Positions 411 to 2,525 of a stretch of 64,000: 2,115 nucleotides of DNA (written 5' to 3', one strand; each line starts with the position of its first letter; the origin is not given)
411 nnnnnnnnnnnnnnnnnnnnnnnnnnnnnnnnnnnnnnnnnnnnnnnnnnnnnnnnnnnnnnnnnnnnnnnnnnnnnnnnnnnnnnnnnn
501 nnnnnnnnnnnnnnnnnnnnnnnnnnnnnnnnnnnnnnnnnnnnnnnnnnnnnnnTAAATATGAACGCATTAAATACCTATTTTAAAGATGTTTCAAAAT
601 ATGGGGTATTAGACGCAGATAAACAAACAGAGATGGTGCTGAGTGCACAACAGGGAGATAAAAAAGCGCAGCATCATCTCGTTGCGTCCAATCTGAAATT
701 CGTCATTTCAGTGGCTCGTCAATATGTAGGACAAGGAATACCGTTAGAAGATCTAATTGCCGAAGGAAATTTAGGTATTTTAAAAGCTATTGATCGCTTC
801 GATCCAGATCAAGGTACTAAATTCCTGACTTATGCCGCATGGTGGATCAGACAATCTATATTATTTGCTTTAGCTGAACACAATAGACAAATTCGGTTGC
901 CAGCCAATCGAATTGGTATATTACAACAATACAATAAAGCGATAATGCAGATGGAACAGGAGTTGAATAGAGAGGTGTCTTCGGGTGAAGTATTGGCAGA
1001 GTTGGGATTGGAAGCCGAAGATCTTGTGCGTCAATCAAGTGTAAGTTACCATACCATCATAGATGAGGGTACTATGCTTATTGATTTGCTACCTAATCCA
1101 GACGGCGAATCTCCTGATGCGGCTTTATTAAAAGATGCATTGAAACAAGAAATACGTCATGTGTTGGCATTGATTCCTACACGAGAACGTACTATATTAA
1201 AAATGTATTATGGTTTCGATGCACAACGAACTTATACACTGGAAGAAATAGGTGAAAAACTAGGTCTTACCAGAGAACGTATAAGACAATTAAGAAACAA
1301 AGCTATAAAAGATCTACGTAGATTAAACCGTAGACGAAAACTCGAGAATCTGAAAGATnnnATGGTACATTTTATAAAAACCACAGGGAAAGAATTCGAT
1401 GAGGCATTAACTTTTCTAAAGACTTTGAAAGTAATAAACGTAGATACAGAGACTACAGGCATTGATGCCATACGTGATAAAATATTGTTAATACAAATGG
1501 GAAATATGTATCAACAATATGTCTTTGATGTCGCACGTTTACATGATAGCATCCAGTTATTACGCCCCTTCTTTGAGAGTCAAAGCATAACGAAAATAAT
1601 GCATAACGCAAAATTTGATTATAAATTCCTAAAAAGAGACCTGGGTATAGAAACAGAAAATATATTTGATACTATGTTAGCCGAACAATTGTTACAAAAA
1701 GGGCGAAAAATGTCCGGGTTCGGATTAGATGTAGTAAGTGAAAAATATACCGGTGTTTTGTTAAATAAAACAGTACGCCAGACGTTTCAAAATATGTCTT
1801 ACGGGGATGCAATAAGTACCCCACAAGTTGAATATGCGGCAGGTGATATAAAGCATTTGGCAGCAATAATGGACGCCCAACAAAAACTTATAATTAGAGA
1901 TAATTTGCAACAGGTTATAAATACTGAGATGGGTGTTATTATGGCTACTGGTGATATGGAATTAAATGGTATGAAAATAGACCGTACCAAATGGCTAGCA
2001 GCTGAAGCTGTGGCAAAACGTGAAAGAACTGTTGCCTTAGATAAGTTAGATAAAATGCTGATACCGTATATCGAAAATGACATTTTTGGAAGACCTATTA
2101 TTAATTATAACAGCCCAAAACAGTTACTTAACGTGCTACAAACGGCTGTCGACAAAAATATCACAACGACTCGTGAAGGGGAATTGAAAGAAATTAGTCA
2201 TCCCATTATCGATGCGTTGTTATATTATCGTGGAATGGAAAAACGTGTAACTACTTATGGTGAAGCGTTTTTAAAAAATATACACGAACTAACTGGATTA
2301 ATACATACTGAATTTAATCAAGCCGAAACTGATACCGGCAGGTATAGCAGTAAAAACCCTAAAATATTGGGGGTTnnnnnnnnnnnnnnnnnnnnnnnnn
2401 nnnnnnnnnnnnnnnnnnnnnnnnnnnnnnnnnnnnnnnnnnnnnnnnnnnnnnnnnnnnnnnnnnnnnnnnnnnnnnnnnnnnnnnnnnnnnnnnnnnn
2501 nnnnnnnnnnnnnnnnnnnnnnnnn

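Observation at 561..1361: The phage encodes its own primary-type (RpoD-like) sigma factor although its promoters look host-like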

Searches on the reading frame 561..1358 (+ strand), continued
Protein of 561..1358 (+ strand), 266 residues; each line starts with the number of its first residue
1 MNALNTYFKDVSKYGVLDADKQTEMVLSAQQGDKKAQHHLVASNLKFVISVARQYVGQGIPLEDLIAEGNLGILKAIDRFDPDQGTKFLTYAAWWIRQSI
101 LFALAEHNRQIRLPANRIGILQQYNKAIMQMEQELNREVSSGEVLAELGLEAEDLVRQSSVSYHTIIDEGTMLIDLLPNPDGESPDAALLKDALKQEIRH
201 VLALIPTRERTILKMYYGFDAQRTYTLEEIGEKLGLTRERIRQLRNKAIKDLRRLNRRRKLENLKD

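Call 24: find_related_loci(query=A1, collection=genome_contigs, flank=2000)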
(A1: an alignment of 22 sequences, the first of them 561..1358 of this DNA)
Query A1 (266 aa) in genome_contigs; peptide patterns used: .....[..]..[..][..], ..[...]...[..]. (x = any residue, [..] = any of these).
600 stretches matched a pattern (row limit reached: there are more); 598 encode a relative of the query (tblastn E <= 1e-3); the best 80 are kept; 80 distinct loci.
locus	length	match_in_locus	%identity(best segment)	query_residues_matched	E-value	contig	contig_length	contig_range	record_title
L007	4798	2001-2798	44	3-261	9e-72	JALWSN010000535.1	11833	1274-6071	MAG: Ignavibacteriales bacterium isolate M2_metabat2_scaf2bin.078 M2_NODE_7210_length_11833_cov_3.161627, whole genome s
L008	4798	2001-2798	42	3-261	6e-70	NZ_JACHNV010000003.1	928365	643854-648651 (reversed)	Hymenobacter latericoloratus strain DSM 26701 Ga0215667_03, whole genome shotgun sequence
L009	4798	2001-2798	42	3-261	6e-70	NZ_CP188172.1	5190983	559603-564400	Hymenobacter sp. 102 chromosome, complete genome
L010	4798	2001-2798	44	3-261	5e-70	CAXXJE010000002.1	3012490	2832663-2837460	MAG: Melioribacteraceae bacterium isolate 0e482c3f-fd6f-4299-bd25-db1c54be0b18 genome assembly, contig: contig_2, whole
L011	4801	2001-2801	42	3-262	1e-68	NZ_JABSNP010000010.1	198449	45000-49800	Hymenobacter caeli strain 9A Ga0416758_10, whole genome shotgun sequence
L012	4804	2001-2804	42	3-263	2e-68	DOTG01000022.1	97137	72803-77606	MAG TPA_asm: Marinilabiliales bacterium isolate UBA12394 contig_95, whole genome shotgun sequence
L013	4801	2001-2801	43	3-265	4e-68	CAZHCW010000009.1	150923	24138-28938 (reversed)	MAG TPA_asm: uncultured Ignavibacteriaceae bacterium isolate binchicken_co269_63 genome assembly, contig: NODE_107_lengt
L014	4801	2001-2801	44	3-262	7e-68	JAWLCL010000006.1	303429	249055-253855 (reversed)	MAG: Mariniphaga sp. isolate 15dZY3.bin.44 NODE_57_length_303429_cov_5.956219, whole genome shotgun sequence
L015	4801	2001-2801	42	3-262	2e-67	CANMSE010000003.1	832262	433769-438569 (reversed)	uncultured Fulvivirga sp. isolate 2-959.fasta genome assembly, contig: NODE_3, whole genome shotgun sequence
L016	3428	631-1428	44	3-261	2e-67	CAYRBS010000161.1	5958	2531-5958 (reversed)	MAG TPA_asm: uncultured Mariniphaga sp. isolate SRP319275_co2_205 genome assembly, contig: NODE_15037_length_5958_cov_21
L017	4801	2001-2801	43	3-262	2e-67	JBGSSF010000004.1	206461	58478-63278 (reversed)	MAG: Bacteroidales bacterium isolate JTS-AC376 k141_1806147, whole genome shotgun sequence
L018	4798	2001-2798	44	3-261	2e-67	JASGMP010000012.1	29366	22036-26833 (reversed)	MAG: Candidatus Neomarinimicrobiota bacterium isolate DJKA126_ANT-KO_bin.19 scaffold_546, whole genome shotgun sequence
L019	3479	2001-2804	41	3-263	2e-67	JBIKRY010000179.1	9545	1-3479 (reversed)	MAG: Bernardetiaceae bacterium isolate ME2015-06-19_3300044640_group6_bin139 Rohwer_bin614_scaffold_6764_c1, whole genom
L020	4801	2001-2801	44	3-262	2e-67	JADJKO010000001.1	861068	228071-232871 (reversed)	MAG: Flavobacteriales bacterium isolate EsbE_18-Q3-R3-47_BATAC.451 tig00000790-10-8595540, whole genome shotgun sequence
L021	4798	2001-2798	42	3-261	2e-67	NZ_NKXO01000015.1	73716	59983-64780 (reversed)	Raineya orbicola strain SPSPC-11 Contig0015, whole genome shotgun sequence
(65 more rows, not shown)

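Call 29: find_encoding_contigs(protein=P0006, flank=10000, max_places=1)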
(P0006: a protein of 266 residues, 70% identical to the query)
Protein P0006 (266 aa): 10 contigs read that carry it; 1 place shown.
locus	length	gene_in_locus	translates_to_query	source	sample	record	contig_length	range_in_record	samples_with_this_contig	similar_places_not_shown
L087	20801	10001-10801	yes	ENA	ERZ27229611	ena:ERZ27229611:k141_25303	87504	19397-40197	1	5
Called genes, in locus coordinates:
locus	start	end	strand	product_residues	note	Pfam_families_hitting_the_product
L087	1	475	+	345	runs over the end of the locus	-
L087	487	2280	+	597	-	PF00691:OmpA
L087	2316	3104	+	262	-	PF00528:BPD_transp_1 (weak)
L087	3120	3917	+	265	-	PF00005:ABC_tran, PF13304:AAA_21 (faint)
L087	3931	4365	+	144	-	-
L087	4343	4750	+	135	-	-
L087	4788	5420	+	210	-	PF13395:HNH_4 (weak)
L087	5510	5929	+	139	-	-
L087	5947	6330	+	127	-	-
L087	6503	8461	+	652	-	-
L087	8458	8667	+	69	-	-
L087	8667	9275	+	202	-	PF00899:ThiF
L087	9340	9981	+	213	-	PF01464:SLT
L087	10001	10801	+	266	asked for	PF04542:Sigma70_r2, PF04539:Sigma70_r3 (faint), PF04545:Sigma70_r4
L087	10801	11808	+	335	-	PF01612:DNA_pol_A_exo1, PF00476:DNA_pol_A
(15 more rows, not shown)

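Call 30: find_encoding_contigs(protein=P0008, flank=10000, max_places=1)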
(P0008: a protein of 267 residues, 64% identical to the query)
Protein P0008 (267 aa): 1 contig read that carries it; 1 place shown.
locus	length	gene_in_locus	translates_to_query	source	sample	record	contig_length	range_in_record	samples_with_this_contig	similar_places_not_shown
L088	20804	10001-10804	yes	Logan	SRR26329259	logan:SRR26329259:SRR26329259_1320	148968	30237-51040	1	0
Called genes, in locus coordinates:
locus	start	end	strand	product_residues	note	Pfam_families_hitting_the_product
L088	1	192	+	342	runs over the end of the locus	-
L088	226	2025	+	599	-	PF00691:OmpA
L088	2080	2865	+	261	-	-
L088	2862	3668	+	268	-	PF00005:ABC_tran, PF13304:AAA_21 (faint)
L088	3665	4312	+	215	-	-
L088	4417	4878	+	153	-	PF18406:DUF1281_C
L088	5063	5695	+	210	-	PF01844:HNH (weak), PF13395:HNH_4, PF14279:HNH_5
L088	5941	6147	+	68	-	PF00313:CSD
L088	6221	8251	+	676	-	-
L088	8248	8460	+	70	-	-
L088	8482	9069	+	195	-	PF00899:ThiF (weak)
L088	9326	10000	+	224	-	PF01464:SLT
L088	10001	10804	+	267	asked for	PF00140:Sigma70_r1_2 (faint), PF04542:Sigma70_r2, PF04545:Sigma70_r4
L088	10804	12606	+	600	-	PF01612:DNA_pol_A_exo1, PF00476:DNA_pol_A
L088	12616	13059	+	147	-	PF18909:dGTP_diPhyd_N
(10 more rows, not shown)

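Call 31: find_encoding_contigs(protein=P0002, flank=10000, max_places=1)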
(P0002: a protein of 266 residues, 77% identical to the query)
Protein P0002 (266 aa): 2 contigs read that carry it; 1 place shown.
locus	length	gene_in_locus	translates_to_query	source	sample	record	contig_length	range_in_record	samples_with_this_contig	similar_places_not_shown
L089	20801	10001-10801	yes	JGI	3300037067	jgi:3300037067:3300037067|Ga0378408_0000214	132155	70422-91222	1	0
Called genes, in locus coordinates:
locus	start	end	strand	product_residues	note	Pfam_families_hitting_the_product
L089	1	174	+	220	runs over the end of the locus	-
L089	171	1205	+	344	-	-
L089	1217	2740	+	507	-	PF09084:NMT1, PF13379:NMT1_2 (weak), PF00691:OmpA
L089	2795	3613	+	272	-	PF00528:BPD_transp_1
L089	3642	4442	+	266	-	PF00005:ABC_tran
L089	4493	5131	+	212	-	-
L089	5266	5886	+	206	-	PF01844:HNH (weak), PF13395:HNH_4, PF14279:HNH_5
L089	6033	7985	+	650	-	-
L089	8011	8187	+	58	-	-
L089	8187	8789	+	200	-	PF00899:ThiF (faint)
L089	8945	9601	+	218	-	PF01464:SLT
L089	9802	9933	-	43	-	PF01402:RHH_1 (weak)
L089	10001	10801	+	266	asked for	PF04542:Sigma70_r2, PF04545:Sigma70_r4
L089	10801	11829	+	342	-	PF01612:DNA_pol_A_exo1, PF00476:DNA_pol_A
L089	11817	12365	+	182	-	PF13392:HNH_3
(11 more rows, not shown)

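Call 56: find_encoding_contigs(protein=P0022, flank=10000, max_places=1)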
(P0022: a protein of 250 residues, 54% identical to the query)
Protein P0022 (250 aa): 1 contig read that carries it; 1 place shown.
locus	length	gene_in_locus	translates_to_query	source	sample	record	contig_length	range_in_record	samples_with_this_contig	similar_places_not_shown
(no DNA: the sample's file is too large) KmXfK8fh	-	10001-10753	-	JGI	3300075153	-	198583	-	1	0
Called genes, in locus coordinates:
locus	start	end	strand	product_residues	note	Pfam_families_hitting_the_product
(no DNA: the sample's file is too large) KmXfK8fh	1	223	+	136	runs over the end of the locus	PF03838:RecU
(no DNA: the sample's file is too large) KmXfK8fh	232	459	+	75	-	-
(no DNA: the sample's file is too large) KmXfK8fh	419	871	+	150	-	PF00692:dUTPase, PF22769:DCD (weak)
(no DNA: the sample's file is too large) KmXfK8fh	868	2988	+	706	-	PF21995:RNR-II_ins_dom (weak), PF02867:Ribonuc_red_lgC (faint)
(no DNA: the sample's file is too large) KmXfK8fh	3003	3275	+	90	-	-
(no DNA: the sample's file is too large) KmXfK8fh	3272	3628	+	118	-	-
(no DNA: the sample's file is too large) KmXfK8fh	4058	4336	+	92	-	-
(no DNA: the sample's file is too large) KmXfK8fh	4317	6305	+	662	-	-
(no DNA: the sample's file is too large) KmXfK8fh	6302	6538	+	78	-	-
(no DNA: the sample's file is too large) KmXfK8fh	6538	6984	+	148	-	PF14464:Prok-JAB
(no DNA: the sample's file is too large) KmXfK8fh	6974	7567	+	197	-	PF00899:ThiF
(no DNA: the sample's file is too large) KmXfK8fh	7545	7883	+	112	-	-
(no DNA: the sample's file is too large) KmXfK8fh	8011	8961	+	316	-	PF01068:DNA_ligase_A_M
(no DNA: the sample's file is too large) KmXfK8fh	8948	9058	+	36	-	-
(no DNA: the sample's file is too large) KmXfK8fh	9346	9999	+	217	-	PF01464:SLT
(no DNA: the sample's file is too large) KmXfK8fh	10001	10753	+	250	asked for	PF04542:Sigma70_r2, PF04545:Sigma70_r4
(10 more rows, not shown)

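Call 57: find_encoding_contigs(protein=P0016, flank=10000, max_places=1)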
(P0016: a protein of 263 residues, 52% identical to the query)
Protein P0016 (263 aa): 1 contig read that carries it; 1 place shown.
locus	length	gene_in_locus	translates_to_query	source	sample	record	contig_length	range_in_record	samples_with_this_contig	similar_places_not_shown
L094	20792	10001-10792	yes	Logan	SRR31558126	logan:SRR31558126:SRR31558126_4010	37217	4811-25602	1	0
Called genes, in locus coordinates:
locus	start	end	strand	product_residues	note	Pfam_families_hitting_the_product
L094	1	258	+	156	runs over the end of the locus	PF03838:RecU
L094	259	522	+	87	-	-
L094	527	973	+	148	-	PF22769:DCD, PF00692:dUTPase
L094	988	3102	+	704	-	PF21995:RNR-II_ins_dom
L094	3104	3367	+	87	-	-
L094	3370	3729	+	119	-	-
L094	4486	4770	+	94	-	-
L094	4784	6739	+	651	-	-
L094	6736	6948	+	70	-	-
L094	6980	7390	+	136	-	PF14464:Prok-JAB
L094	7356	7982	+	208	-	PF00899:ThiF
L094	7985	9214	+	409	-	PF01068:DNA_ligase_A_M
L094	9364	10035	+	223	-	PF01464:SLT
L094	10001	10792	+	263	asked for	PF04542:Sigma70_r2, PF04545:Sigma70_r4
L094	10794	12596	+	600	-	PF01612:DNA_pol_A_exo1, PF00476:DNA_pol_A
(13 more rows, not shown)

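Call 84: find_encoding_contigs(protein=P0015, flank=10000, max_places=1)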
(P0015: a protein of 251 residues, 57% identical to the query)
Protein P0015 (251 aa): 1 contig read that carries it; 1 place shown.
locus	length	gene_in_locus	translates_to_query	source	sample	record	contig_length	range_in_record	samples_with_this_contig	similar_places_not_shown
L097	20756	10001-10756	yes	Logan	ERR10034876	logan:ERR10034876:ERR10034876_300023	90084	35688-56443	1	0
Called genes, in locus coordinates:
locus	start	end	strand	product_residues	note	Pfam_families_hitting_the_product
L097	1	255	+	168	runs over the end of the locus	PF22769:DCD, PF00692:dUTPase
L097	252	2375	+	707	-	PF21995:RNR-II_ins_dom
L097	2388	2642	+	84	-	-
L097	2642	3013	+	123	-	-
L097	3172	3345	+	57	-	-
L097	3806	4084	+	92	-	-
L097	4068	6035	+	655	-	-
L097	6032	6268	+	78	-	-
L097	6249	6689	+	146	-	PF01398:JAB (weak), PF14464:Prok-JAB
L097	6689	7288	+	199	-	PF00899:ThiF (weak)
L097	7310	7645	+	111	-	-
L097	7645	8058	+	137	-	-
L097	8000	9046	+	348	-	PF01068:DNA_ligase_A_M (weak)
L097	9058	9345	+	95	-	-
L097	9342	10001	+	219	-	PF01464:SLT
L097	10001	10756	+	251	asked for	PF04542:Sigma70_r2, PF04539:Sigma70_r3 (weak), PF04545:Sigma70_r4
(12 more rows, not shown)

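Call 85: find_encoding_contigs(protein=P0013, flank=10000, max_places=1)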
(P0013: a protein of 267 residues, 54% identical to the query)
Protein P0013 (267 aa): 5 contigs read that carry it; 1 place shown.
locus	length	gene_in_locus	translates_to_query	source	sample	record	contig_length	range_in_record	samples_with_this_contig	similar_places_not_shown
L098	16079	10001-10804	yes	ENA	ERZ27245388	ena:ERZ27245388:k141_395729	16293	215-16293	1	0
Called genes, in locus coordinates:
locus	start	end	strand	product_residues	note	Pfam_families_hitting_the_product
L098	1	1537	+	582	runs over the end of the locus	?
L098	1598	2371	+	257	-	-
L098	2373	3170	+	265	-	PF00005:ABC_tran, PF13304:AAA_21 (weak)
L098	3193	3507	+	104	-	-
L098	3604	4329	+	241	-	PF13576:Pentapeptide_3 (faint), PF13599:Pentapeptide_4 (faint), PF00805:Pentapeptide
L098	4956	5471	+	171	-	PF04308:RNaseH_like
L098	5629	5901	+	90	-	-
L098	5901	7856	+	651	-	-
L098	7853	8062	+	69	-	-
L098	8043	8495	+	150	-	PF14464:Prok-JAB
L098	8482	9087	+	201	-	PF00899:ThiF (weak)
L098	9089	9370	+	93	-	-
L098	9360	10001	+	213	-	PF01464:SLT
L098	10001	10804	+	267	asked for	PF04542:Sigma70_r2, PF04539:Sigma70_r3 (faint), PF04545:Sigma70_r4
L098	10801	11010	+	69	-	-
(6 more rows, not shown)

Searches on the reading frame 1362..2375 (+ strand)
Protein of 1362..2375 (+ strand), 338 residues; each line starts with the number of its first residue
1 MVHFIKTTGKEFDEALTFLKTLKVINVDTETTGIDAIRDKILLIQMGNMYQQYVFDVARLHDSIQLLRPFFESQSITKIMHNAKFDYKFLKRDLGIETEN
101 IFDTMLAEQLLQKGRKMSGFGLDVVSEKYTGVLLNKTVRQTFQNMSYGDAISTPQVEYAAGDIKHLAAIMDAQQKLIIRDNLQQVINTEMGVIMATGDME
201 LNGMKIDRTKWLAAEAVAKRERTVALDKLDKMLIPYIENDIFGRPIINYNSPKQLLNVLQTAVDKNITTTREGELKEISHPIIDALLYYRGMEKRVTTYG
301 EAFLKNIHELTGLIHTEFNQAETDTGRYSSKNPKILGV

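Call 37: search_dna_similar(query=window:1362-2375:+, collection=phages, mode=protein, max_rows=15, max_evalue=0.001)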
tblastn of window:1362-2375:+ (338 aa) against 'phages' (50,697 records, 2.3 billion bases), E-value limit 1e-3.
Records with a match: 471; places in all: 471; records where one place covers at least 80% of the query: 223.
Best place of each record, by identity: <60% 471.
By first word of the organism name: Mycobacterium 118; Arthrobacter 61; Clostridium 47; Bacteroides 29; Vibrio 29; Bacteriophage 22; Listeria 18; uncultured 16; Bacillus 16; Erwinia 13; and 42 more.
By host as written in the record: Mycobacterium smegmatis mc2 155 74; - 65; Arthrobacter globiformis B-2979 40; Clostridium sporogenes ATCC-15579 30; Bacteroides intestinalis DSM 108646 24; Mycobacterium smegmatis mc#155 13; Mycobacterium smegmatis mc2155 13; Erwinia amylovora 12; and 90 more.
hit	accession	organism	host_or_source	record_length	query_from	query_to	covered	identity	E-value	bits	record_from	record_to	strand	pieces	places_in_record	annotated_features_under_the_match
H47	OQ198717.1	Kehishuvirus sp. 'tikkala'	Bacteroides cellulosilyticus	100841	15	330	86%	37.0%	1e-22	162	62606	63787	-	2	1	DNA polymerase A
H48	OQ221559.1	Bacteroides phage PhiCrAssBcn24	Bacteroides intestinalis DSM 108646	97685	15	330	86%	37.0%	1e-22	162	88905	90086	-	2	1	hypothetical protein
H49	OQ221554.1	Bacteroides phage PhiCrAssBcn19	Bacteroides intestinalis DSM 108646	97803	15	330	86%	37.0%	1e-22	162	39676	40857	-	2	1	hypothetical protein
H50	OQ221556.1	Bacteroides phage PhiCrAssBcn21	Bacteroides intestinalis DSM 108646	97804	15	330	86%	37.0%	1e-22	162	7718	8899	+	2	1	hypothetical protein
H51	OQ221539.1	Bacteroides phage PhiCrAssBcn4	Bacteroides intestinalis DSM 108646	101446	15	330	86%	37.0%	1e-22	162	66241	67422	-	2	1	hypothetical protein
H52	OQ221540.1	Bacteroides phage PhiCrAssBcn5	Bacteroides intestinalis DSM 108646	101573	15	330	86%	37.0%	1e-22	162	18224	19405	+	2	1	hypothetical protein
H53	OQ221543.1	Bacteroides phage PhiCrAssBcn8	Bacteroides intestinalis DSM 108646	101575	15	330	86%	37.0%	1e-22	162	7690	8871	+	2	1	hypothetical protein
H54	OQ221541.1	Bacteroides phage PhiCrAssBcn6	Bacteroides intestinalis DSM 108646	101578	15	330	86%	37.0%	1e-22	162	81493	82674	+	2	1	hypothetical protein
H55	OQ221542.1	Bacteroides phage PhiCrAssBcn7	Bacteroides intestinalis DSM 108646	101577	15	330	86%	37.0%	1e-22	162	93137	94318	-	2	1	hypothetical protein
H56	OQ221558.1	Bacteroides phage PhiCrAssBcn23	Bacteroides intestinalis DSM 108646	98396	15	330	86%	36.7%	2e-22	161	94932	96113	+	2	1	hypothetical protein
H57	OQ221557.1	Bacteroides phage PhiCrAssBcn22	Bacteroides intestinalis DSM 108646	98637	15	330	86%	36.7%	2e-22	161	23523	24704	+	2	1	hypothetical protein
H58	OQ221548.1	Bacteroides phage PhiCrAssBcn13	Bacteroides intestinalis DSM 108646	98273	15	330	86%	36.4%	3e-22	161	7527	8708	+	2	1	hypothetical protein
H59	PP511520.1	Dulem virus 41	Varecia variegata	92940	13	338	93%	33.1%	6e-20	160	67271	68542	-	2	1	polymerase/primase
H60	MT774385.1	uncultured phage cr108_1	human feces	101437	18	330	93%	32.8%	5e-39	152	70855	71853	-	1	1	DNA polymerase I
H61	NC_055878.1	uncultured phage cr108_1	human feces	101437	18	330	93%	32.8%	5e-39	152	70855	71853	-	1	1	DNA polymerase I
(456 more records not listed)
